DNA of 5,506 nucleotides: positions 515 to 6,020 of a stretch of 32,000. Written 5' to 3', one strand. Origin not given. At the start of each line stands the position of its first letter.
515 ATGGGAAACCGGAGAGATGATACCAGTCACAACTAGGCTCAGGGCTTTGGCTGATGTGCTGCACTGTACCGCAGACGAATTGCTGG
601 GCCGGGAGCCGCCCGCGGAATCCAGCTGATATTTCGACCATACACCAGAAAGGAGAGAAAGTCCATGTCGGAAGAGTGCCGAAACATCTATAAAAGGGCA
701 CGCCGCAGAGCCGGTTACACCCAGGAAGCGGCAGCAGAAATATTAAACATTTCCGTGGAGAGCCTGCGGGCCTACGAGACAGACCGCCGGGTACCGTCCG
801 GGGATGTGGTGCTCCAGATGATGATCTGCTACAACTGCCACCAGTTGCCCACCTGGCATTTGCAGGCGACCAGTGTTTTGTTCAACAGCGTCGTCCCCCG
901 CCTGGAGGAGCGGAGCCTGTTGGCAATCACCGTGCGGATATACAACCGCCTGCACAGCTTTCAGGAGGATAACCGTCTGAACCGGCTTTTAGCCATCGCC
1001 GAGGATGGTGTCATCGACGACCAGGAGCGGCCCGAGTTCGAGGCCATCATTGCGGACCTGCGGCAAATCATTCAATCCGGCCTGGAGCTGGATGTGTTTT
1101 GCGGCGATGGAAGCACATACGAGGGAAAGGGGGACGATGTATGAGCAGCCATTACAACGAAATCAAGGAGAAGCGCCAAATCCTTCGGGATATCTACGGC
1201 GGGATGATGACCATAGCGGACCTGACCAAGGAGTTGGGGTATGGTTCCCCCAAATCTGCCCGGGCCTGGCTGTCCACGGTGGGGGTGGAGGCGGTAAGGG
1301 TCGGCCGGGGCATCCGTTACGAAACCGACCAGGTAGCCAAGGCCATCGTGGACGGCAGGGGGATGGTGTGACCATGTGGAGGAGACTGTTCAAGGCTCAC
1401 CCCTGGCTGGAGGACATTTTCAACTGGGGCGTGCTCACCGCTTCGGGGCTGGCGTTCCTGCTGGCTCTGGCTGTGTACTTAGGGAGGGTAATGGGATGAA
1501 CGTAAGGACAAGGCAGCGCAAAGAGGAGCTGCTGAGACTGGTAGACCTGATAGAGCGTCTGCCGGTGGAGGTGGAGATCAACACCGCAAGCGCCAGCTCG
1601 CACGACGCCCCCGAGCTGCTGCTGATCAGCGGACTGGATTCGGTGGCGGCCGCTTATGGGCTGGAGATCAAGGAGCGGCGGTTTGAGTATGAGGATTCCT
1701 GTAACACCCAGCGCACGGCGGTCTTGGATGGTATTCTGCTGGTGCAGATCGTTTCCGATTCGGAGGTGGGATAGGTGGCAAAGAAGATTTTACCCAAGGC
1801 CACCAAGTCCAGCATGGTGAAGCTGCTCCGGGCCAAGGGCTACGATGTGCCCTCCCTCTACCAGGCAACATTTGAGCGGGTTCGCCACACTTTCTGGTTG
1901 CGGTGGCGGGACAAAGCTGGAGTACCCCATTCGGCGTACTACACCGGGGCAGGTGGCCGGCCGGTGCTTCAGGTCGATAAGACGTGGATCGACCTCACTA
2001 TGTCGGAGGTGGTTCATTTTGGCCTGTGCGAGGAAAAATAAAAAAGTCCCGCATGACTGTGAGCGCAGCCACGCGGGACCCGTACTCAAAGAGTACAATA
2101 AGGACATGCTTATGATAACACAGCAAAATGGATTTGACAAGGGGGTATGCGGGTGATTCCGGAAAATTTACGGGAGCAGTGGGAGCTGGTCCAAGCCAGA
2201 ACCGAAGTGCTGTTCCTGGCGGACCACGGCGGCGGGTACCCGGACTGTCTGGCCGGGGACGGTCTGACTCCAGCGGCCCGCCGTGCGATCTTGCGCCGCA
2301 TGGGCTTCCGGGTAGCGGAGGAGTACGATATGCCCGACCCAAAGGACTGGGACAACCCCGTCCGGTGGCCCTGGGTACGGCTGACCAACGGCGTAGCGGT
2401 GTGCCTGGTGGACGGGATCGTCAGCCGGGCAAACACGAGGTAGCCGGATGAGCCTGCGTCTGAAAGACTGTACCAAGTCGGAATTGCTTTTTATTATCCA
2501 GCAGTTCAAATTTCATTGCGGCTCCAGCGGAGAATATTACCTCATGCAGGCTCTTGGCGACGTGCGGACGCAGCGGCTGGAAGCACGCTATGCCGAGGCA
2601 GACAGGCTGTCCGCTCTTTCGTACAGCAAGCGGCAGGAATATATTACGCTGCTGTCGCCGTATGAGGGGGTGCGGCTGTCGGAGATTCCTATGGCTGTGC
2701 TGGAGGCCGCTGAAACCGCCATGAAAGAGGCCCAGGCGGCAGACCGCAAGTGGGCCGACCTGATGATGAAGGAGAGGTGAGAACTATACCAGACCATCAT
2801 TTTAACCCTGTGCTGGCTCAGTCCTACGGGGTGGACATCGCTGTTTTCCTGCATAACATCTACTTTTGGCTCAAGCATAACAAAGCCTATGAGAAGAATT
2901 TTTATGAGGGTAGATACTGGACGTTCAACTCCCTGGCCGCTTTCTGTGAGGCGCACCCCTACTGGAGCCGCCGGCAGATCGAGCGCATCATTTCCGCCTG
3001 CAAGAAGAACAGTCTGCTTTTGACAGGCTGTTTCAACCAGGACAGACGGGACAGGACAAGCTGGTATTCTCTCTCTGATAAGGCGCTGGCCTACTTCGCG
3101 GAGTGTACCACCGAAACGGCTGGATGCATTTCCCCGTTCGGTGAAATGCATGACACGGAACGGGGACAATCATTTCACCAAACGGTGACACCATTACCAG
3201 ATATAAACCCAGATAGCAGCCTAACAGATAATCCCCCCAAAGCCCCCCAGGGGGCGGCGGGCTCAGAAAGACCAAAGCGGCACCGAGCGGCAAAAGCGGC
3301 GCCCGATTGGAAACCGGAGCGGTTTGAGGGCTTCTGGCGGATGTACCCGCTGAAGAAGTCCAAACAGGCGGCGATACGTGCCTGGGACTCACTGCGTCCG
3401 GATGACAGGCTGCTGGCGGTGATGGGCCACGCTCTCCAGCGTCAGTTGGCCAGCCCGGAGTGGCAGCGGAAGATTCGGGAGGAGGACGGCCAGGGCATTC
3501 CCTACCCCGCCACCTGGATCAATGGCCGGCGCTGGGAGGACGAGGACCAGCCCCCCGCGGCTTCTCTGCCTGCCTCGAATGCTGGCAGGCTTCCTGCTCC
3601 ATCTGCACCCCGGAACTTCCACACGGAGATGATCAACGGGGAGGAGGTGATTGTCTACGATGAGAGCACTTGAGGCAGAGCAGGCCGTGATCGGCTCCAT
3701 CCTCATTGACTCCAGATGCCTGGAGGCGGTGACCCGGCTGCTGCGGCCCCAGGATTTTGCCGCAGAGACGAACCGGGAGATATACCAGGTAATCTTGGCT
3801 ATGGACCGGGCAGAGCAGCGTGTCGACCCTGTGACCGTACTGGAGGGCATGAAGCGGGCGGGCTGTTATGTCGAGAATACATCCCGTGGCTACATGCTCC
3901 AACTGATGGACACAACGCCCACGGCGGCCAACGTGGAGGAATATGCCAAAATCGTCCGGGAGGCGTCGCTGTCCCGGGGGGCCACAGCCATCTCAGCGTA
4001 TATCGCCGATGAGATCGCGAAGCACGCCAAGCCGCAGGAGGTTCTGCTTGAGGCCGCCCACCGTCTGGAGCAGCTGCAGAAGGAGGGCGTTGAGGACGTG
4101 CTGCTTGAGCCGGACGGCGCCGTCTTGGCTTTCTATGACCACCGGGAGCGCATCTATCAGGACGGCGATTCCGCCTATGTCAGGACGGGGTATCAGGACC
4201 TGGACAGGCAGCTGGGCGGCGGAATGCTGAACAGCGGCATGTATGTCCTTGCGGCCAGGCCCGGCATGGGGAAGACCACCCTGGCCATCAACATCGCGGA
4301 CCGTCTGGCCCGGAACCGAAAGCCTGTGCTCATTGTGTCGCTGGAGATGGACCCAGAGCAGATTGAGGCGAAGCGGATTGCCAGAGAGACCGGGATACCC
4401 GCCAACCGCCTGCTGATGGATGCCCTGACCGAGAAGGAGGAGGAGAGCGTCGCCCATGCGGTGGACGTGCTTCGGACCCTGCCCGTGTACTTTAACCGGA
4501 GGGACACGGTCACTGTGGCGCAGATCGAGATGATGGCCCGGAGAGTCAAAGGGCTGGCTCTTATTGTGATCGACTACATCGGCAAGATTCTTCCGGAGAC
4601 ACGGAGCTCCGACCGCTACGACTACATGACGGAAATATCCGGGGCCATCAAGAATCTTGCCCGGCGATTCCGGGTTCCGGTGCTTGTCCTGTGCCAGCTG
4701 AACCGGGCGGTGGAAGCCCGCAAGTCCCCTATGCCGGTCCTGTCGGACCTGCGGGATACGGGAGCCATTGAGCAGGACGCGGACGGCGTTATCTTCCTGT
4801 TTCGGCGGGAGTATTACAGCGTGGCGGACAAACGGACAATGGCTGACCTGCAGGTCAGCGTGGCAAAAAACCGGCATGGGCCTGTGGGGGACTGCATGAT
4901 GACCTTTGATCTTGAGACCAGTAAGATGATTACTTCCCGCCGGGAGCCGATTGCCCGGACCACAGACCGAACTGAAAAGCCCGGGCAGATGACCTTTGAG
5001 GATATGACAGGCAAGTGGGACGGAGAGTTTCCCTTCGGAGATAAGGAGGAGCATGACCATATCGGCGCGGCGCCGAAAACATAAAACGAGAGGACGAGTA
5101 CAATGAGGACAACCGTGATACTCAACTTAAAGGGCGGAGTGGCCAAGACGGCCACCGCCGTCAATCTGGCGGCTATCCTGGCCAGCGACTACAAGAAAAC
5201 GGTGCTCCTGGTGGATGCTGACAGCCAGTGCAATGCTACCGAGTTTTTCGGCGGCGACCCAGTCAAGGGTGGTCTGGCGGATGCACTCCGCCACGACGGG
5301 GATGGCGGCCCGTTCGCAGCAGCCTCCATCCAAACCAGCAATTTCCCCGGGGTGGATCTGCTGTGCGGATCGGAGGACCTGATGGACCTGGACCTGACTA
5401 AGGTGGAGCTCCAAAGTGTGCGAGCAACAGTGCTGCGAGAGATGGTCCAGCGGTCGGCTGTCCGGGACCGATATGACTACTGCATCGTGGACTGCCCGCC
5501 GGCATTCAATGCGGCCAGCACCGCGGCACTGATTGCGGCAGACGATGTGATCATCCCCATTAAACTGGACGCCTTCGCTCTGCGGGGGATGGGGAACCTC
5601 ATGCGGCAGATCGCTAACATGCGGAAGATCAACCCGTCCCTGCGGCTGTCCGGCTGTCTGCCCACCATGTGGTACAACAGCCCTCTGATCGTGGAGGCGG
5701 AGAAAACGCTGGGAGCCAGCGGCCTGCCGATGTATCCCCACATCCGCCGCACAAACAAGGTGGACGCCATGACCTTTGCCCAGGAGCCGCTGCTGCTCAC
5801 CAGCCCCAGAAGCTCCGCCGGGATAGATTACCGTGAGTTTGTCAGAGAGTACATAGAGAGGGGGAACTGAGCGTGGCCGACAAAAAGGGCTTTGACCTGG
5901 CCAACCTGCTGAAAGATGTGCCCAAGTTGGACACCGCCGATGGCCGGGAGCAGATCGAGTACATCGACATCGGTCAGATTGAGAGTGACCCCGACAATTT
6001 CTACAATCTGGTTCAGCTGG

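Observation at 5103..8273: ParA-ParB module with four copies of a non-canonical 17-bp palindrome: candidate parS and a phage-plasmid lifestyle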

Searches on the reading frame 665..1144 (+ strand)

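Call 34: search_protein_families(library=pfam, proteins=[window:665-1144:+], max_evalue=0.01)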
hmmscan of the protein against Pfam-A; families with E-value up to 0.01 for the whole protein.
window:665-1144:+ (159 aa): 4 families
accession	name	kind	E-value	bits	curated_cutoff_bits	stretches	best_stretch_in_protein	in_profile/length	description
PF01381.28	HTH_3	-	9.9e-09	35.6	23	1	10-58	2-50/55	Helix-turn-helix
PF13560.12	HTH_31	-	1.7e-08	35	27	1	10-53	7-51/64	Helix-turn-helix domain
PF12844.13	HTH_19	-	0.00068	19.9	30.2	1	10-51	5-46/64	Helix-turn-helix domain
PF13413.12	HTH_25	-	0.0048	17.1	24.6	1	10-41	3-34/62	Helix-turn-helix domain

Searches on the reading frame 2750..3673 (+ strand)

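Call 6: search_protein_families(library=pfam, proteins=[window:2750-3673:+], max_evalue=0.01)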
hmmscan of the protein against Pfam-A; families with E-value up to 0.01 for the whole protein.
window:2750-3673:+ (307 aa): 0 families

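Call 17: search_protein_families(library=phrogs, proteins=[window:2750-3673:+], max_evalue=0.001)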
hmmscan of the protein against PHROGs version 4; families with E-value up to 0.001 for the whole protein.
window:2750-3673:+ (307 aa): 9 families
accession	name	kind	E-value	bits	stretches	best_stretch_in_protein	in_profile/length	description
phrog_11233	-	DNA, RNA and nucleotide metabolism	2.8e-23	83.7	1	16-114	4-102/297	replication initiation protein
phrog_270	-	DNA, RNA and nucleotide metabolism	8.5e-22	79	1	48-280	63-264/383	replication initiation protein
phrog_9474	-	DNA, RNA and nucleotide metabolism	3.4e-20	73.7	1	174-274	162-257/288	replication initiation protein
phrog_9327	-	DNA, RNA and nucleotide metabolism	1.3e-16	62.1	1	163-276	158-252/276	primosomal protein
phrog_6493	-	DNA, RNA and nucleotide metabolism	1.7e-15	58.1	1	19-122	15-114/261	DnaD-like helicase loader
phrog_35156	-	unknown function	1.7e-06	29.1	1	191-263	86-150/154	-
phrog_16304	-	unknown function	1.1e-05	26.4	1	188-267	143-226/244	-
phrog_428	-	DNA, RNA and nucleotide metabolism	1.4e-05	25.5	1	37-115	112-182/455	replication initiation protein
phrog_678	-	DNA, RNA and nucleotide metabolism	0.00015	22.5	1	38-190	64-225/346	replication initiation O-like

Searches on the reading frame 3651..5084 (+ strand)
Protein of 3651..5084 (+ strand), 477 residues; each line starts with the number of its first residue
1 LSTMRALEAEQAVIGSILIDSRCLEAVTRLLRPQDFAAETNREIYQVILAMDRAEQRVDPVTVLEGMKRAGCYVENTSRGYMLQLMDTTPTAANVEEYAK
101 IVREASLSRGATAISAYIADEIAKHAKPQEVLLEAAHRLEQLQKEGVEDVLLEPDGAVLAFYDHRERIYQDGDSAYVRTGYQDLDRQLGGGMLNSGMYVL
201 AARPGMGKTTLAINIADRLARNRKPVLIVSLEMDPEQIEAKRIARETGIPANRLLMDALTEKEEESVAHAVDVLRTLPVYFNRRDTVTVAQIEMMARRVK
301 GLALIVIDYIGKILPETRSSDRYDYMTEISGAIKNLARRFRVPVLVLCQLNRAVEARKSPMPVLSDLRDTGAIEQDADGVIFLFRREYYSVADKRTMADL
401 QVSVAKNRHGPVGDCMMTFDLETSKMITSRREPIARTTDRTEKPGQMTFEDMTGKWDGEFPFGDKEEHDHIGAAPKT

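Call 6: search_protein_families(library=pfam, proteins=[window:3651-5084:+], max_evalue=0.01)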
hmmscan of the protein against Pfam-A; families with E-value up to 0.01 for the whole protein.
window:3651-5084:+ (477 aa): 9 families
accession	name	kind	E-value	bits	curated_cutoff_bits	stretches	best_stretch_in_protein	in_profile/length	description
PF03796.21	DnaB_C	-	5.9e-70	236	27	1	177-425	2-252/255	DnaB-like helicase C terminal domain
PF00772.26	DnaB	-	1.4e-26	93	23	1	6-104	5-103/103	DnaB-like helicase N terminal domain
PF13481.12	AAA_25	-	1.4e-12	48.1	27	1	187-351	24-191/195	AAA domain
PF06745.19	ATPase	-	7.5e-07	29.2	26.6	1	177-253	1-76/231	KaiC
PF13401.12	AAA_22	-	0.00022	22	27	1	195-274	5-79/130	AAA domain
PF01656.29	CbiA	-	0.00027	21.3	25.4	1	205-300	9-101/125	CobQ/CobB/MinD/ParA nucleotide binding domain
PF13614.12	AAA_31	-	0.00037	20.9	27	1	203-261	10-65/177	AAA domain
PF24883.2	NPHP3_N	-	0.0049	17.5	24.8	0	195-228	22-55/164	Nephrocystin 3, N-terminal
PF00004.35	AAA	-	0.0069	17.3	21.2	0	199-349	2-107/131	ATPase family associated with various cellular activities (AAA)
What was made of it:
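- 3651..5084 (+): DnaB-type replicative helicase. It is the upstream neighbour, on the same strand, 18 nt before parA. Pfam DnaB_C 5.9e-70 and DnaB 1.4e-26 (call 6).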

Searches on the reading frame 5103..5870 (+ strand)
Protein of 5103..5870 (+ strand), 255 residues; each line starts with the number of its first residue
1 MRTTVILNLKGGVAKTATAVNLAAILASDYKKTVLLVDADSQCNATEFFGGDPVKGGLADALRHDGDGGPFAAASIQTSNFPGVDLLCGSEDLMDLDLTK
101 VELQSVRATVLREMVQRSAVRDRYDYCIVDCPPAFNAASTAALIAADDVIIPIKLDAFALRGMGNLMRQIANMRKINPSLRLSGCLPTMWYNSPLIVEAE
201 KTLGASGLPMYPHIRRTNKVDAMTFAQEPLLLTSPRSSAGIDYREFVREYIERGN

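Call 6: search_protein_families(library=pfam, proteins=[window:5103-5870:+], max_evalue=0.01)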
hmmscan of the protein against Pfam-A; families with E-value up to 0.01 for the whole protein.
window:5103-5870:+ (255 aa): 6 families
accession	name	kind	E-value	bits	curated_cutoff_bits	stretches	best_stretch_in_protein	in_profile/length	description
PF13614.12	AAA_31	-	9.9e-37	127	27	1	1-181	1-176/177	AAA domain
PF01656.29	CbiA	-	1e-15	58.3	25.4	1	5-222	2-117/125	CobQ/CobB/MinD/ParA nucleotide binding domain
PF10609.15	ParA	-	4.1e-05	23.6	27.1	1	4-40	6-41/246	NUBPL iron-transfer P-loop NTPase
PF09140.17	MipZ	-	0.00017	21.5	20.7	0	107-154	85-130/262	ATPase MipZ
PF00142.24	Fer4_NifH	-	0.00068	19.6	25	1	9-245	7-239/271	4Fe-4S iron sulfur cluster binding proteins, NifH/frxC family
PF06564.18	CBP_BcsQ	-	0.0071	16.3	21.3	1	1-156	1-148/234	Cellulose biosynthesis protein BcsQ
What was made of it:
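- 5103..5870 (+): ParA: a small Soj-type deviant Walker-A ATPase of 255 aa with no N-terminal HTH. Pfam AAA_31 9.9e-37 and CbiA 1e-15 (call 6).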

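Call 41: search_protein_families(library=ncbifam, proteins=[window:5103-5870:+], max_evalue=0.01)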
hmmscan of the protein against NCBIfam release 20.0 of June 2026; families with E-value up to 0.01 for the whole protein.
window:5103-5870:+ (255 aa): 20 families
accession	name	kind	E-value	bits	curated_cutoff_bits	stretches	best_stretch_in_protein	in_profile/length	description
NF041546.1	ParA_partition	equivalog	3.9e-20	72.3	180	2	111-212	66-165/203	ParA family partition ATPase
TIGR03453.1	partition_RepA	equivalog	6.2e-19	68.1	348.45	1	5-171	108-282/387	plasmid partitioning protein RepA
NF041283.1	PrgP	equivalog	2.7e-17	63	400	1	3-170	4-170/297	ParA superfamily DNA segregation protein PrgP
NF010443.0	PRK13869.1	subfamily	1.4e-11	43.8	446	1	5-164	125-292/405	plasmid-partitioning protein RepA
TIGR01968.1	minD_bact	equivalog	1.3e-10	41.1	212.9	2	105-248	95-234/261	septum site-determining protein MinD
TIGR01969.1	minD_arch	subfamily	1.7e-09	37.2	201.75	1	5-153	4-138/251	cell division ATPase MinD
TIGR03018.1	pepcterm_TyrKin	hypoth_equivalog_domain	4.7e-09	35.9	230.65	1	12-150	46-175/207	XrtA-associated tyrosine autokinase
TIGR03371.1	cellulose_yhjQ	equivalog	6.7e-09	35.6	157.85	1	1-168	1-159/246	cellulose biosynthesis protein BcsQ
NF047398.1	AAA_KGGVGR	domain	2.7e-06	27.8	90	1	2-40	3-40/190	KGGVGR-motif variant AAA ATPase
TIGR01007.1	eps_fam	subfamily_domain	3.2e-05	23.5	108.05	1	7-145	23-148/204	polysaccharide biosynthesis tyrosine autokinase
NF010259.0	PRK13705.1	equivalog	6.3e-05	22.1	725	1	8-159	113-270/388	plasmid-partitioning protein SopA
NF009701.0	PRK13230.1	subfamily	0.00014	20.9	350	1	7-66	6-64/291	nitrogenase reductase-like protein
NF008568.0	PRK11519.1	equivalog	0.00028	19.2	1068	1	11-145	536-656/720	tyrosine-protein kinase Wzc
TIGR01287.1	nifH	equivalog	0.00047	19.5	394.35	1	8-67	6-64/275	nitrogenase iron protein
NF041136.1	MrpORP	equivalog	0.00048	19.5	450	1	4-40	8-43/365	iron-sulfur cluster carrier protein MrpORP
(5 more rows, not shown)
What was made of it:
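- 5103..5870 (+): NCBIfam ParA_partition 3.9e-20, below its cut-off (call 41).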

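Call 42: search_solved_structures(query=window:5103-5870:+, max_evalue=0.00001)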
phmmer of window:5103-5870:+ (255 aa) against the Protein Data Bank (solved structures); distinct sequences matched with E-value up to 0.00001: 15.
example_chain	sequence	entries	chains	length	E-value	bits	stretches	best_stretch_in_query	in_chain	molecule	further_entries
4pfs_A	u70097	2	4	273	5.1e-24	88.2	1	2-248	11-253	Cobyrinic Acid a,c-diamide synthase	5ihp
5if9_A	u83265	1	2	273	5.3e-24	88.1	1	2-248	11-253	Cobyrinic Acid a,c-diamide synthase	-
6iub_A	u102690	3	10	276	5.2e-23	84.9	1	5-191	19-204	SpoOJ regulator (Soj)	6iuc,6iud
8ray_B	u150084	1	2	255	1.6e-22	83.3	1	4-195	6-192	ParA family protein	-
8jmj_A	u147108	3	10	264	5.7e-22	81.5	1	5-191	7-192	SpoOJ regulator (Soj)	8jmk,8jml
1wcv_1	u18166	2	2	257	6e-22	81.4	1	2-205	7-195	SEGREGATION PROTEIN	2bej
2bek_A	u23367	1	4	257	8e-21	77.7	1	2-205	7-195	SEGREGATION PROTEIN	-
6non_A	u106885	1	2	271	1.9e-13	53.6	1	1-175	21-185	Cobyrinic acid ac-diamide synthase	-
6noo_A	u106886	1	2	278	2e-13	53.5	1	1-175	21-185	Maintenance of carboxysome positioning A protein, MCDA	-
6nop_B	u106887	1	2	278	2.7e-12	49.8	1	1-175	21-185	Cobyrinic acid ac-diamide synthase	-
3pg5_A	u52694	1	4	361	2.4e-09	40.1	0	1-49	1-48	Uncharacterized protein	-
7dut_A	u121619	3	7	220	4.3e-09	39.3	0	5-50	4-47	SOJ protein (Soj)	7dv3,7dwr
3k9g_A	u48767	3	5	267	1.7e-08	37.4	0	5-50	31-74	PF-32 protein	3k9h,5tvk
2oze_A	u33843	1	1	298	9.3e-08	34.9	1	5-191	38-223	Orf delta'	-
1ion_A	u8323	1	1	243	6.2e-06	29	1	5-153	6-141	PROBABLE CELL DIVISION INHIBITOR MIND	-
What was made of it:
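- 5103..5870 (+): PDB Soj/ParA hits 6iub, 1wcv and 8ray at E 1e-22 to 1e-24 (call 42).
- On Type-I ParABS partition system: PDB Soj/ParA hits at E 1e-22 to 1e-24 (call 42).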
